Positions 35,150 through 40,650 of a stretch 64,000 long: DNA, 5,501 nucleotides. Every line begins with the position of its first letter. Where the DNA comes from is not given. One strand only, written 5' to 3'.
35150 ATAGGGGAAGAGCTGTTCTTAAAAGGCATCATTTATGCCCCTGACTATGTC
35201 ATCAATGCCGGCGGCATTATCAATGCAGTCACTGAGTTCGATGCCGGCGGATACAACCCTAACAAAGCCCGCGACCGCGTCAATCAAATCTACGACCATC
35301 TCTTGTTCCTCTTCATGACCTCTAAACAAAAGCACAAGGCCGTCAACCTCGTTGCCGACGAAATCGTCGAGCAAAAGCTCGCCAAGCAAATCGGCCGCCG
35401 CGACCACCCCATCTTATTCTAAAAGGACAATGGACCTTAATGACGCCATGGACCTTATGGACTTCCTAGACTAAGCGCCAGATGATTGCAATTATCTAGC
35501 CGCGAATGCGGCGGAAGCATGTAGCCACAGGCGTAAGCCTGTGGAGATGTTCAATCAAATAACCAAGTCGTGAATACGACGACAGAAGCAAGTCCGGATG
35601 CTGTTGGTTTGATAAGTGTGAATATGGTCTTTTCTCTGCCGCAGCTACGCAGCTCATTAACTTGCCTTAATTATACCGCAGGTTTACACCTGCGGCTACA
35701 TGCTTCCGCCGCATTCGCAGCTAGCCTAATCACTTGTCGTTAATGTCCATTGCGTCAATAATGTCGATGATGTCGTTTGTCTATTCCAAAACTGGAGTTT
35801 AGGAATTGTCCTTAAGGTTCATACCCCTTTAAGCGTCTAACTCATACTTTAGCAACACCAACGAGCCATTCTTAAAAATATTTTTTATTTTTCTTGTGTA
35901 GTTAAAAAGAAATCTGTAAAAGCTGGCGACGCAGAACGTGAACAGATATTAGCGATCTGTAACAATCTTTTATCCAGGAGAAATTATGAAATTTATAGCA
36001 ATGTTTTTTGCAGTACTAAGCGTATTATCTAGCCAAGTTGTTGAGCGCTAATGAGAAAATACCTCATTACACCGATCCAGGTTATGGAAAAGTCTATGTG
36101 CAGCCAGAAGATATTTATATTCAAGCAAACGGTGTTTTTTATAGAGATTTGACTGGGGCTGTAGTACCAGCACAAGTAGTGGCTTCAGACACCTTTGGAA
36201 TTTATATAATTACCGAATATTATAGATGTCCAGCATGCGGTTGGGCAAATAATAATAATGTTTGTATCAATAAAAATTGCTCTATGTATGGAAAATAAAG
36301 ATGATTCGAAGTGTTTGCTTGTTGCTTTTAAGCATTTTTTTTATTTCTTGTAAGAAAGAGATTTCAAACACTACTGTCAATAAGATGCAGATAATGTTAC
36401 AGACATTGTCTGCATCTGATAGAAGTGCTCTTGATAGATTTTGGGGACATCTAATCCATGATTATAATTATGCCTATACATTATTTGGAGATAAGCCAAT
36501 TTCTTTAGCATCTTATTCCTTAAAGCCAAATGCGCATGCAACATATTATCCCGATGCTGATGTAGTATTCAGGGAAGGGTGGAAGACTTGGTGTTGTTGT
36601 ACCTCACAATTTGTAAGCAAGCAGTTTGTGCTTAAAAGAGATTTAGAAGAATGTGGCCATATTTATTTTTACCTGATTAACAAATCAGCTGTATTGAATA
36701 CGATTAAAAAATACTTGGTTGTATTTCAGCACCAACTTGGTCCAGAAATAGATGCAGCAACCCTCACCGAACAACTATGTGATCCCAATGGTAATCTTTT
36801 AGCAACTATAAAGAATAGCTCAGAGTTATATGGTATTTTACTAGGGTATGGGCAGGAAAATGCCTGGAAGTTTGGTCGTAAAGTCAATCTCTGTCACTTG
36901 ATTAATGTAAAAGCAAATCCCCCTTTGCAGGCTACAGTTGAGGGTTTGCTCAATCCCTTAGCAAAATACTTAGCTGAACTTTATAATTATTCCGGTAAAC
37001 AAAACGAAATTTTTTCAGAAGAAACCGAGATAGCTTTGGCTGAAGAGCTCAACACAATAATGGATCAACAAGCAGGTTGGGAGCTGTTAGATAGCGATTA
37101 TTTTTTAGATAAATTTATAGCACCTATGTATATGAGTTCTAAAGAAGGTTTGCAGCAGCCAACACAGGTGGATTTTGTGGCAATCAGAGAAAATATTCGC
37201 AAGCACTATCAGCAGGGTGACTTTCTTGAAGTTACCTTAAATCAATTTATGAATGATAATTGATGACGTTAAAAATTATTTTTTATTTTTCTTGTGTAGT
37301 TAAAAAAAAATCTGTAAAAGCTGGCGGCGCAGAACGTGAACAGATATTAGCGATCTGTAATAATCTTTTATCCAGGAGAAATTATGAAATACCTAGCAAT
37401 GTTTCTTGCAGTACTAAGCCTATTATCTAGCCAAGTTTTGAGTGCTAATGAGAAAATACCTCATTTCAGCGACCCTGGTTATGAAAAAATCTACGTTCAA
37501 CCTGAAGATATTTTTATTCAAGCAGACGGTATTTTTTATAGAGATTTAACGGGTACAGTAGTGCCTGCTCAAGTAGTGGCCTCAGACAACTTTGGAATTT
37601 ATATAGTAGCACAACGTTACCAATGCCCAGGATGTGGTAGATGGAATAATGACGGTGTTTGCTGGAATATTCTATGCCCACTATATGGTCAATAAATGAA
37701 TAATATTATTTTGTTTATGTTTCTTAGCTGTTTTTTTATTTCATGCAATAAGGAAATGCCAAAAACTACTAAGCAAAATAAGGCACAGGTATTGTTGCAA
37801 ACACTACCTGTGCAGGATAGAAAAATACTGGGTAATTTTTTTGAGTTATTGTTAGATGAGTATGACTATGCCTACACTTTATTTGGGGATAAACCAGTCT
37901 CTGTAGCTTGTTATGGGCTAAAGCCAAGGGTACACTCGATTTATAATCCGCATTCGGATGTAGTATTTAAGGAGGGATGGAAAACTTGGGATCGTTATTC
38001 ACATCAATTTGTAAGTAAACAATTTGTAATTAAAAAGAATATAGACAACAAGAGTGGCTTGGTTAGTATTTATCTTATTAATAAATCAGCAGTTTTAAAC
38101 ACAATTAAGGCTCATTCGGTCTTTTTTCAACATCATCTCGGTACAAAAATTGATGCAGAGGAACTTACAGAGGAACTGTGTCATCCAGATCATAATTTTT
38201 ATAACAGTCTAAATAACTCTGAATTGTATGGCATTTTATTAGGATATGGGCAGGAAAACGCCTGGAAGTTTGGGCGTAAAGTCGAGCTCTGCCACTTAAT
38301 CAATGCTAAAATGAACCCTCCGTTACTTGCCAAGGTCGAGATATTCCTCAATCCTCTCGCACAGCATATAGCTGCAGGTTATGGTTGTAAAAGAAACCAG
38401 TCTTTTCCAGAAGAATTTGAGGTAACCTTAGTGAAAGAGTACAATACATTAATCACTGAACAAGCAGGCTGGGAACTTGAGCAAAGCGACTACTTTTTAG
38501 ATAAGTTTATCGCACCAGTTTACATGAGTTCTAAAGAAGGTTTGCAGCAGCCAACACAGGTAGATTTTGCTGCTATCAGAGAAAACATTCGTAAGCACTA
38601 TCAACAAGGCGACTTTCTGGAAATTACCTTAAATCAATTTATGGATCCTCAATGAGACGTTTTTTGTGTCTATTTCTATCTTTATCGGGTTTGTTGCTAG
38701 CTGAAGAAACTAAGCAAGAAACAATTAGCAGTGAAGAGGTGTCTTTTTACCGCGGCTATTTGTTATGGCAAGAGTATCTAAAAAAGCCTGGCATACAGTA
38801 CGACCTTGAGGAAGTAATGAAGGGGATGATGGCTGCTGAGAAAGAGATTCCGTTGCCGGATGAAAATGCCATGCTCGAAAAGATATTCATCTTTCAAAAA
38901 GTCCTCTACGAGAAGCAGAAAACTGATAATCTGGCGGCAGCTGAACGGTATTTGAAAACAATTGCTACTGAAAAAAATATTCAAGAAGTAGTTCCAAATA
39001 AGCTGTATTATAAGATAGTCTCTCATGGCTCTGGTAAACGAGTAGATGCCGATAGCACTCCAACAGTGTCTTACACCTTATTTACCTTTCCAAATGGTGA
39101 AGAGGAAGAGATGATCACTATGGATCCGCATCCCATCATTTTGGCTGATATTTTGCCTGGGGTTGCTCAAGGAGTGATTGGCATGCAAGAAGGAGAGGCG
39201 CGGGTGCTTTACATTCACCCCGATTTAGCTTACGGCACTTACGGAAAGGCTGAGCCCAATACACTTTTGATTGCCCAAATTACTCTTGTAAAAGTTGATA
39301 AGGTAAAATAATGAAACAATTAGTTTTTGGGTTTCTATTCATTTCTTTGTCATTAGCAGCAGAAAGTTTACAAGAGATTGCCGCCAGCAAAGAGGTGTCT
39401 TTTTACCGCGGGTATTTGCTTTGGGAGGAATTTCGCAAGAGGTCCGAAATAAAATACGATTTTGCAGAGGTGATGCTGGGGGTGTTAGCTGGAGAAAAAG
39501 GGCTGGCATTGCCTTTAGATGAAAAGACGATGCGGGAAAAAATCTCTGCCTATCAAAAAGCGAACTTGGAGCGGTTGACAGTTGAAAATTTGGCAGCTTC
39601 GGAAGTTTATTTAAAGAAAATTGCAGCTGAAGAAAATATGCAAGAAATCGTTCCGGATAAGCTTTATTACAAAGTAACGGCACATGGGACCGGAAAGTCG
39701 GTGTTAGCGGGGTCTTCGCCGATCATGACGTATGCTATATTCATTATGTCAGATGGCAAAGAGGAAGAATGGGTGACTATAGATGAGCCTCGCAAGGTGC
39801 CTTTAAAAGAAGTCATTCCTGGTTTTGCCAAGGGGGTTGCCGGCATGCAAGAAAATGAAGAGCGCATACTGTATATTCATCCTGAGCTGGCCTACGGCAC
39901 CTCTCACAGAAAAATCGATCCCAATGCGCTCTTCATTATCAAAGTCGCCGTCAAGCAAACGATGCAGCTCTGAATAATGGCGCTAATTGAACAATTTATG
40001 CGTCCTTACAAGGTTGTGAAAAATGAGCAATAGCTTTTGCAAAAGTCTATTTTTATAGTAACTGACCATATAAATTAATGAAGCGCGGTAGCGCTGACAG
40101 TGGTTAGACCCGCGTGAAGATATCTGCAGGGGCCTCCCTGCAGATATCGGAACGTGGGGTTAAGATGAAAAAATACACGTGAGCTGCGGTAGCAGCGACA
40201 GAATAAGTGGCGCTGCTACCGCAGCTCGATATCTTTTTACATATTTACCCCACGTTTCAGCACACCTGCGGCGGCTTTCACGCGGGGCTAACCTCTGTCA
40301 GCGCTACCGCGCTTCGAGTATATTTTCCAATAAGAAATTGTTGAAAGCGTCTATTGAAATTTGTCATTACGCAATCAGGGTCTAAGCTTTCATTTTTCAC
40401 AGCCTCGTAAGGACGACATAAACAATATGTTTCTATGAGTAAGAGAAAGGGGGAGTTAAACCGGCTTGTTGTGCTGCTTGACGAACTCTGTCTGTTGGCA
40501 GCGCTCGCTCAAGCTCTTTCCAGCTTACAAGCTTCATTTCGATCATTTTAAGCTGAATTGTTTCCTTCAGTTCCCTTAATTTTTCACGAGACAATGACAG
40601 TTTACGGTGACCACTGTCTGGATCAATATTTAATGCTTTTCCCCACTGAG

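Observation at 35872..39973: A tandemly duplicated two-gene secreted cassette fused to a pair of Mip-like genes may be an uncharacterised envelope module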

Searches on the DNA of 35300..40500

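Call 37: search_rna_families(source=window, start=35300, end=40500, threshold=evalue, max_evalue=1)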
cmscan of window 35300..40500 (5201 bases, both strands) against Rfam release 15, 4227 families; matches with E-value up to 1: 2.
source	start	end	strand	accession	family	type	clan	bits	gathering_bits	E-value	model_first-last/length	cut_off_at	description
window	35628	35890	-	RF03110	throat-1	Gene; sRNA;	-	26.1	124.4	0.00056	1-334/334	no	throat-1 RNA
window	36928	36978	-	RF01045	mir-544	Gene; miRNA;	-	23.8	66.5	0.38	1-84/84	no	mir-544 microRNA precursor family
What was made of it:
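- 35873..35985 (+): Leader of unit 1. A 113-nt AT-rich stretch with sigma-70-like hexamers and an AGGAG Shine-Dalgarno site. No Rfam family (call 37).
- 40080..40315 (.): A 236-nt nested palindrome after mipB. Likely a transcription stop shared with the convergent gene, or a MITE-like element. It marks the 3' boundary of the module. No Rfam match (call 37).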

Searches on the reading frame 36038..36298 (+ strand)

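Call 5: search_protein_families(library=pfam, proteins=[window:36038-36298:+], max_evalue=1)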
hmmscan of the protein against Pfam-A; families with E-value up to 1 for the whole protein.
window:36038-36298:+ (86 aa): 2 families
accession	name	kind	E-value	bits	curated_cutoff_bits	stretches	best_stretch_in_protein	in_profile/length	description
PF23545.1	Zn_ribbon_HMPTM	-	0.097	12.7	27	0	63-84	15-36/45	HMPTM N-terminal zinc ribbon domain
PF13248.11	Zn_ribbon_3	-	0.54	10.2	27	0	61-76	2-19/26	zinc-ribbon domain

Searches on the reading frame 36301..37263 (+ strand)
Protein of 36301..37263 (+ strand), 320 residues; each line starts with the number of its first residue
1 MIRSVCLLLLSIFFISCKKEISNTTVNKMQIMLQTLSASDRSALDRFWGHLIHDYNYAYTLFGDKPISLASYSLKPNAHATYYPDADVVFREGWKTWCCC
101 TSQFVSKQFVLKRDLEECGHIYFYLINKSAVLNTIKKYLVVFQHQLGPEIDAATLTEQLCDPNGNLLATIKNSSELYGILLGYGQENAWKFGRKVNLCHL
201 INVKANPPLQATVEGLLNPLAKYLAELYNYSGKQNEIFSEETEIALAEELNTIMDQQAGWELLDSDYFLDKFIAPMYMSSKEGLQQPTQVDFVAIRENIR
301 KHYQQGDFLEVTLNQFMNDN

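Call 5: search_protein_families(library=pfam, proteins=[window:36301-37263:+], max_evalue=1)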
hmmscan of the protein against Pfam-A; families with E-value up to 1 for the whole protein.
window:36301-37263:+ (320 aa): 1 family
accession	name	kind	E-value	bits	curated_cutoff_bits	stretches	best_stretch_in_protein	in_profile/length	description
PF04968.17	CHORD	-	0.019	16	24.6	1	81-104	24-46/63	CHORD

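Call 6: search_protein_families(library=ncbifam, proteins=[window:36301-37263:+], max_evalue=1)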
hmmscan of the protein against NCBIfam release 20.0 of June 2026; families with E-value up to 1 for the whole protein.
window:36301-37263:+ (320 aa): 0 families

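Call 64: search_protein_families(library=phrogs, proteins=[window:36301-37260:+], max_evalue=0.01)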
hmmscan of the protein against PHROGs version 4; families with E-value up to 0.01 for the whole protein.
window:36301-37260:+ (320 aa): 0 families
